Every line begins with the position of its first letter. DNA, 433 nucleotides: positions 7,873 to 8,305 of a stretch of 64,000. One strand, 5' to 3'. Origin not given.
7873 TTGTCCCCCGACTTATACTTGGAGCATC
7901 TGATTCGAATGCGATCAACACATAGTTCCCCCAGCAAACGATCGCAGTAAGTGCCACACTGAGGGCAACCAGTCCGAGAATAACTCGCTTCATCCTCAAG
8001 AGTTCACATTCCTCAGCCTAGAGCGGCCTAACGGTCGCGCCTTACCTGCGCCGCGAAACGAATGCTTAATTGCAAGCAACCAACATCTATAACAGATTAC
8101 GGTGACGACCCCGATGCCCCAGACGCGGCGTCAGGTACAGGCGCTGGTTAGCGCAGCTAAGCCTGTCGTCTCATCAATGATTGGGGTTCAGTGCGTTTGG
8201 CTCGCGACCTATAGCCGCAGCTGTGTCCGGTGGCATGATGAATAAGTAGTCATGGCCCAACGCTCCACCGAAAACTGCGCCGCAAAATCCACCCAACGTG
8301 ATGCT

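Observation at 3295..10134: Degenerate chromosomal integron: decayed intI divergent from an array of at least 6 cassettes with attC sites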

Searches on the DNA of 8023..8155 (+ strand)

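Call 30: build_rna_model(alignment_id=A3, structure=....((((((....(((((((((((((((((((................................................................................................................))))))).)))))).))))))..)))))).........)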
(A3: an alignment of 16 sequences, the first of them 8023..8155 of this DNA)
Model R1 built from alignment A3 (16 sequences, 183 columns); structure: as given.
model positions 130; base pairs 25; branch points 0; effective number of sequences 1.71; information 0.59 bits per position. Calibrated on 0.2 Mb of random sequence (short: E-values are rough).
structure used (alignment columns):
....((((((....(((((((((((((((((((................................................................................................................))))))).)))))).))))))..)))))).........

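Call 31: search_with_rna_model(model_id=R1, sources=[window, L001, L002], max_evalue=10)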
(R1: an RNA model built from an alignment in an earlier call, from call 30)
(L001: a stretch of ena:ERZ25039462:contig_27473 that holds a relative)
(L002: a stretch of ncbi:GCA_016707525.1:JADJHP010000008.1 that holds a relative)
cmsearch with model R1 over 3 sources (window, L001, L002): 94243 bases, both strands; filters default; matches with E-value up to 10: 16.
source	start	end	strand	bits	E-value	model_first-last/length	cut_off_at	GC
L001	936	1064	+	156.3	9.2e-45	1-130/130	no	0.59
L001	2989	3117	+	155.4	1.7e-44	1-130/130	no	0.6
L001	7406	7534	+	155.1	2.1e-44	1-130/130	no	0.59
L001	272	400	+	154.9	2.4e-44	1-130/130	no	0.59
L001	2249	2377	+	154.6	2.8e-44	1-130/130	no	0.61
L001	3764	3892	+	154.3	3.7e-44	1-130/130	no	0.6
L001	4584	4712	+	153.5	6.3e-44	1-130/130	no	0.6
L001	5221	5349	+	153.4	6.6e-44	1-130/130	no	0.6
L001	5808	5936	+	153.2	7.6e-44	1-130/130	no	0.6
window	8025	8154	+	151.8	2e-43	1-130/130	no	0.58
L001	1447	1574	+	136.5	8.5e-39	1-130/130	no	0.61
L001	6819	6947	+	135.6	1.6e-38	1-130/130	no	0.62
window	5247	5375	+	126.6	8e-36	1-130/130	no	0.58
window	3294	3462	+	99.2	1.4e-27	1-130/130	no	0.59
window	7106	7278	+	84.3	4.6e-23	1-130/130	no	0.55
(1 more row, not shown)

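Call 36: search_with_rna_model(model_id=R1, sources=[L016, L018, L019, L021, L027, L039, L041, L044, L045, L047, L048, L054, L060, L065, L074, L076, L079, L081, L088, L090, L092, L095, L098, L100, L102, L105, L112, L115, L106, L084, L099], max_evalue=0.01)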
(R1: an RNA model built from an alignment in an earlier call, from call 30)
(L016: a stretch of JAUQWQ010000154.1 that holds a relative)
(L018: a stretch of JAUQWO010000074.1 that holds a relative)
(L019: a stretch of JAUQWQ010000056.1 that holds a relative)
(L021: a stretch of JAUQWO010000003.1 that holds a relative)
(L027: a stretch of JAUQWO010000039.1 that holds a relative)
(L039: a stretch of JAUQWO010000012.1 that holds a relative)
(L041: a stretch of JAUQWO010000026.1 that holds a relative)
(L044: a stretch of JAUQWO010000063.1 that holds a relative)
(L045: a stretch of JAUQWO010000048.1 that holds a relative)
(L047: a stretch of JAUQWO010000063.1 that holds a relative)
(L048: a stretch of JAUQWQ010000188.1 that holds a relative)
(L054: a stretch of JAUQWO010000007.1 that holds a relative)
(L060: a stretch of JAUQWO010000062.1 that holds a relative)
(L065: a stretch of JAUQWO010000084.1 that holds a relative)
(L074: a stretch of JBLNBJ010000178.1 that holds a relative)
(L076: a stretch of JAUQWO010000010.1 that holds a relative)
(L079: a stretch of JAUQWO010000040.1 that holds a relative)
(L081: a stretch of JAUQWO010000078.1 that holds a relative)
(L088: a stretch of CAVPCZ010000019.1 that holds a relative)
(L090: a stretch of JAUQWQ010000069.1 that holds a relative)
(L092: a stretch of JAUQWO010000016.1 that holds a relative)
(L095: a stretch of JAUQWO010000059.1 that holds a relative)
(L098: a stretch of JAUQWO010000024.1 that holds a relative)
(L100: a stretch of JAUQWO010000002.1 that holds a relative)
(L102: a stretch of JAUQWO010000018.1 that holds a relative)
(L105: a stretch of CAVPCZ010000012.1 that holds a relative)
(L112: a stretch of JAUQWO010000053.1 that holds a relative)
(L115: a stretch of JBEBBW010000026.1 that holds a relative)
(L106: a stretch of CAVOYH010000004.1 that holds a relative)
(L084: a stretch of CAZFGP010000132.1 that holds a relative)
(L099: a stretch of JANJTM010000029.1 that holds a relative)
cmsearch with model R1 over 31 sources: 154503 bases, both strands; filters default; matches with E-value up to 0.01: 152.
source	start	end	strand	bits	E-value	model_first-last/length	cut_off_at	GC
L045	2219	2347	-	153.7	8.9e-44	1-130/130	no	0.6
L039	1664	1792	+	152.8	1.7e-43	1-130/130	no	0.59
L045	3738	3867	-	143.5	1.1e-40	1-130/130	no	0.6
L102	3324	3454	+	140.5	8.4e-40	1-130/130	no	0.63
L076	3028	3158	+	140.4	9.2e-40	1-130/130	no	0.62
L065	104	234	+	139.8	1.4e-39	1-130/130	no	0.62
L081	5226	5355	-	138.7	2.9e-39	1-130/130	no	0.61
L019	1620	1749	-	138.5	3.5e-39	1-130/130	no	0.6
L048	697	826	+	137.6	6.2e-39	1-130/130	no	0.58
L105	3378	3506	+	136.3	1.6e-38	1-130/130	no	0.63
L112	2890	3019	-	135.5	2.7e-38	1-130/130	no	0.62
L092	6213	6343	-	135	3.8e-38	1-130/130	no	0.62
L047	1704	1834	-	133.2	1.3e-37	1-130/130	no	0.61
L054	2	130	+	128.6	3.2e-36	3-130/130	no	0.62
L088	583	710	+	120.5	9.4e-34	1-130/130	no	0.64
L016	1102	1234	+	117.4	7.6e-33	1-130/130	no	0.59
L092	4148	4280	-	117.2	9.2e-33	1-130/130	no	0.57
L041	1187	1319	+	115.8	2.3e-32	1-130/130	no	0.61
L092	1113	1245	-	115.7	2.6e-32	1-130/130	no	0.59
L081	4331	4463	-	115.3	3.4e-32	1-130/130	no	0.6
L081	762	894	-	114.5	6e-32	1-130/130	no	0.59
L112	2239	2372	-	113.9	8.9e-32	1-130/130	no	0.57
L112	3711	3844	-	113.2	1.5e-31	1-130/130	no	0.57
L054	664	797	+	113.1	1.5e-31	1-130/130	no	0.57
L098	6477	6609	-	112.9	1.7e-31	1-130/130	no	0.58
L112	4377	4510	-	112.3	2.7e-31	1-130/130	no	0.57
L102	2567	2699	+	112.2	2.9e-31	1-130/130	no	0.57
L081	2029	2161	-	112.1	3.2e-31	1-130/130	no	0.59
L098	5929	6062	-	112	3.4e-31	1-130/130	no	0.57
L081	3466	3599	-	111.8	3.8e-31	1-130/130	no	0.57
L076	52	185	+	111.6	4.4e-31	1-130/130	no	0.57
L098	7028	7161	-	111.6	4.4e-31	1-130/130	no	0.61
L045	2913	3046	-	110.9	6.9e-31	1-130/130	no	0.59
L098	1131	1264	-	110.5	9.4e-31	1-130/130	no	0.58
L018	1218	1351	+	110.4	1e-30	1-130/130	no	0.59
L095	2677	2810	+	110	1.3e-30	1-130/130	no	0.58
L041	2419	2550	+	109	2.6e-30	1-130/130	no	0.58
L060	2930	3063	-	108.6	3.4e-30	1-130/130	no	0.57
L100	694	827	+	108.2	4.8e-30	1-130/130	no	0.59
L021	2104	2237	-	108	5.3e-30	1-130/130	no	0.6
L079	1278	1411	+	108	5.5e-30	1-130/130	no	0.57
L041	457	590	+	107.8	5.9e-30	1-130/130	no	0.6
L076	1611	1742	+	107.8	6.3e-30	1-130/130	no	0.6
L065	766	898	+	107.3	8.4e-30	1-130/130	no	0.59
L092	2916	3048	-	106.2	1.8e-29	1-130/130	no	0.59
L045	1524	1656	-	105.7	2.6e-29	1-130/130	no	0.62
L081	2695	2826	-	105.7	2.7e-29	1-130/130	no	0.6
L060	2098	2230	-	105.4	3.2e-29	1-130/130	no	0.61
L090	1048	1181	+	105.4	3.2e-29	1-130/130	no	0.59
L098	7715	7846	-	105.2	3.6e-29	1-130/130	no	0.6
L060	1423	1555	-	105.2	3.7e-29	1-130/130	no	0.59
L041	1772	1903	+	105.1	3.9e-29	1-130/130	no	0.59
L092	1841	1973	-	105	4.4e-29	1-130/130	no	0.6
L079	101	233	+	104.8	5.1e-29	1-130/130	no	0.58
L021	1317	1448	-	104.7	5.1e-29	1-130/130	no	0.59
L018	2095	2227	+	104.3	7e-29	1-130/130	no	0.6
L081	5965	6096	-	104.1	7.8e-29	3-130/130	5'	0.6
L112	1109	1241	-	103.8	1e-28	1-130/130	no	0.59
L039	2333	2464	+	103.8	1e-28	1-130/130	no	0.64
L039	132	263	+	103.6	1.2e-28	1-130/130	no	0.59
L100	3784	3916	+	102.3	2.9e-28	1-130/130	no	0.59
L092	5329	5461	-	102.3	2.9e-28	1-130/130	no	0.56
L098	5270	5401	-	102.1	3.1e-28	1-130/130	no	0.6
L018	590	722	+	101.9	3.8e-28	1-130/130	no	0.59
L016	1751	1883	+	101.8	4.1e-28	1-130/130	no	0.59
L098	2973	3106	-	101.4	5.3e-28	1-130/130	no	0.6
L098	4654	4786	-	100.9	7.3e-28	1-130/130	no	0.6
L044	3362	3486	-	100.5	1e-27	1-130/130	no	0.58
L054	1264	1396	+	99.7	1.7e-27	1-130/130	no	0.61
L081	1444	1576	-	99.5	2e-27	1-130/130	no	0.6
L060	3572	3704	-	99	2.7e-27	1-130/130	no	0.6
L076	965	1097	+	97.7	6.7e-27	1-130/130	no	0.59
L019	90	220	-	96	2.3e-26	1-130/130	no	0.59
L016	97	229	+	95.8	2.5e-26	1-130/130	no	0.6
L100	3032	3164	+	95.2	3.9e-26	1-130/130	no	0.6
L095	764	896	+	95.1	4.1e-26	1-130/130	no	0.61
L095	109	241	+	94.9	4.7e-26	1-130/130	no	0.62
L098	1676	1808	-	93.7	1.1e-25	1-130/130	no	0.6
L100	1711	1843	+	93.6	1.1e-25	1-130/130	no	0.59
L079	1997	2127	+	93.6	1.2e-25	1-130/130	no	0.62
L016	2281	2412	+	92.2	3e-25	1-130/130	no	0.62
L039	764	912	+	91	7.4e-25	1-130/130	no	0.58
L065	1676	1807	+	89.4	2.2e-24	1-130/130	no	0.61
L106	3920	4050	-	89.3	2.3e-24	1-130/130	no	0.57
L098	57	188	-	89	2.8e-24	1-130/130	no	0.6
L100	2368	2500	+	88.9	3.1e-24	1-130/130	no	0.62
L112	1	132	-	84.1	8.4e-23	1-130/130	no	0.57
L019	633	779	-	83.7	1.1e-22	1-130/130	no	0.61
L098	3486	3633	-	81.5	5.4e-22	1-130/130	no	0.59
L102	119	250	+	79.8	1.7e-21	1-130/130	no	0.6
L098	2221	2368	-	79.2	2.5e-21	1-130/130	no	0.61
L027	209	356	+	77.5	8.6e-21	1-130/130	no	0.64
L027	1550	1697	+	77.2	1e-20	1-130/130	no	0.64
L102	4043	4190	+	77.2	1e-20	1-130/130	no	0.64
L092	4727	4874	-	77.1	1.1e-20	1-130/130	no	0.62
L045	945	1091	-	76.7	1.5e-20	1-130/130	no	0.64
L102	1913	2060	+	76.4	1.8e-20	1-130/130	no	0.63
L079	2950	3096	+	75.6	3.2e-20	1-130/130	no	0.62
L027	936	1084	+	74.9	5.3e-20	1-130/130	no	0.65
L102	1259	1407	+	74.5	6.9e-20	1-130/130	no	0.62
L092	511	657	-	74.5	7e-20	1-130/130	no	0.63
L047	608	755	-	74.4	7.1e-20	1-130/130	no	0.62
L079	682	828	+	73.9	1e-19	1-130/130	no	0.63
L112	552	698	-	72.8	2.2e-19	1-130/130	no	0.61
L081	6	152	-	72.7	2.3e-19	1-130/130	no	0.6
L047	41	187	-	72.6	2.6e-19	1-130/130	no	0.61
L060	751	897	-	72.5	2.7e-19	1-130/130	no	0.64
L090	424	556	+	71.5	5.4e-19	1-130/130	no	0.62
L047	4095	4255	-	71.1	7.3e-19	1-130/130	no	0.58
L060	72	218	-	70.9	8.2e-19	1-130/130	no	0.65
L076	2432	2578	+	70.9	8.4e-19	1-130/130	no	0.63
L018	2917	3063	+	69.5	2.1e-18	1-130/130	no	0.63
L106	781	907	-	65.2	4.4e-17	1-130/130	no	0.57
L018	119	264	+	60.9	8.8e-16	1-130/130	no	0.63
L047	3347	3507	-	60.8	9.4e-16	1-130/130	no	0.61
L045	1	139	-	58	6.3e-15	1-121/130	3'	0.65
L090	1714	1852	+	58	6.3e-15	1-121/130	3'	0.65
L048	1404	1545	+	57.6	8.5e-15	1-125/130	3'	0.61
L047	5957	6088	-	49.6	2.2e-12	1-130/130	no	0.56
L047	4988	5163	-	45.6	3.5e-11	1-130/130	no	0.62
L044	2056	2153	-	44.4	8.2e-11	19-113/130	no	0.54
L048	1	85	+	43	2.1e-10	47-130/130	5'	0.58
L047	2521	2696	-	41.4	6.4e-10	1-130/130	no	0.62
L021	2642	2693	-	33.7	1.3e-07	78-130/130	5'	0.71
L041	1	52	+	33.7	1.3e-07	78-130/130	5'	0.71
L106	3183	3325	-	33.1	2e-07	1-130/130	no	0.58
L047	7217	7314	-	32.3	3.6e-07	19-113/130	no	0.54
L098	6477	6609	+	31.4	6.7e-07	1-130/130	no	0.58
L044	4947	5058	-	30.6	1.2e-06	19-113/130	no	0.59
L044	4005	4115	-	30.4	1.4e-06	19-113/130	no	0.64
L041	1772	1903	-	30.3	1.5e-06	1-130/130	no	0.59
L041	2419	2550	-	29.9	1.9e-06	1-130/130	no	0.58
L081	2695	2826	+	29.8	2e-06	1-130/130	no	0.6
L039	132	263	-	29.5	2.4e-06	1-130/130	no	0.59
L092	1113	1245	+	29.3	2.8e-06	1-130/130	no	0.59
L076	1611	1742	-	28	7.1e-06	1-130/130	no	0.6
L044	1063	1173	-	28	7.2e-06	19-113/130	no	0.59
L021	551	704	-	27.3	1.1e-05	1-130/130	no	0.52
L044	147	258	-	25.8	3.2e-05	19-113/130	no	0.61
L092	4148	4280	+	25.4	4.3e-05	1-130/130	no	0.57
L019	90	220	+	25.4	4.4e-05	1-130/130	no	0.59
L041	1187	1319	-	24.9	6.2e-05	1-130/130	no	0.61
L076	52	185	-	24.8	6.5e-05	1-130/130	no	0.57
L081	4331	4463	+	24.8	6.6e-05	1-130/130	no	0.6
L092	2916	3048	+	24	0.00011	1-130/130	no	0.59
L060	2098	2230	+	24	0.00012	1-130/130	no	0.61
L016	1102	1234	-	22.3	0.00036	1-130/130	no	0.59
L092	6213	6343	+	21.8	0.00051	1-130/130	no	0.62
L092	5329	5461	+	19.3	0.003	1-130/130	no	0.56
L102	1913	2060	-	18.2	0.0064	1-130/130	no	0.63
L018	590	721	-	17.9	0.0077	1-130/130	no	0.58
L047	608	755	+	17.9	0.008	1-130/130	no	0.62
